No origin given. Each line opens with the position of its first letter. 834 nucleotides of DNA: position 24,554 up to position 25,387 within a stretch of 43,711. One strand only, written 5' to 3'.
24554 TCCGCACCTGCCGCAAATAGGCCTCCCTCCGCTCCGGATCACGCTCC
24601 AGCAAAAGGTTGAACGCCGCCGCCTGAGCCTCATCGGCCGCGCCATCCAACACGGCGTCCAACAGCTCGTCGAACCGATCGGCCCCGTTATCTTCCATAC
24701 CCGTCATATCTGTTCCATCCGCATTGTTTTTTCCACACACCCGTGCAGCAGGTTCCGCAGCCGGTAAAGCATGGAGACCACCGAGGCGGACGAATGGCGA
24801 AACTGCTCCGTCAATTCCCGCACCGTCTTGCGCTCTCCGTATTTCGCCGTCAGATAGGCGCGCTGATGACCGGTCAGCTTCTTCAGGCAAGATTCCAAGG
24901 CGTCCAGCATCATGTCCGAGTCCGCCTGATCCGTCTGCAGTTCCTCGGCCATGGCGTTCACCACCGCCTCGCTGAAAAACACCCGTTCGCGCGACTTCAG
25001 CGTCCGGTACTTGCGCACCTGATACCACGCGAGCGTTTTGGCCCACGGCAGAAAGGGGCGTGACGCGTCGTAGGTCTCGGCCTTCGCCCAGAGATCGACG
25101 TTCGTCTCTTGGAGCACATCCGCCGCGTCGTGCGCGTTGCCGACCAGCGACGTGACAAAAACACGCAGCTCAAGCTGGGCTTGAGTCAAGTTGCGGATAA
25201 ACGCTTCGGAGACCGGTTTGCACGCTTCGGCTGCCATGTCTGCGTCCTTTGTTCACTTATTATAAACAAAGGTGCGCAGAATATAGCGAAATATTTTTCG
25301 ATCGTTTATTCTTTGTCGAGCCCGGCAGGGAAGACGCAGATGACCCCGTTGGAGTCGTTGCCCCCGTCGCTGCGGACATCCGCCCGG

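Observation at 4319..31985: All five repeat-rich secreted proteins share a 7-residue C-terminal tail G-[LT]-x-[VM]-x-[LIM]-[RQ]-COOH: candidate unrecognised sorting or anchoring signal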

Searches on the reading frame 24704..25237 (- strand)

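Call 80: search_protein_families(library=pfam, proteins=[window:24704-25237:-], max_evalue=0.01)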
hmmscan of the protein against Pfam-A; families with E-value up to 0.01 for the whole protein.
window:24704-25237:- (177 aa): 1 family
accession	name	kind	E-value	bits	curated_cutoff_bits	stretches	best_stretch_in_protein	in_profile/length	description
PF04542.20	Sigma70_r2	-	1.1e-09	38.3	24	1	24-79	9-66/71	Sigma-70 region 2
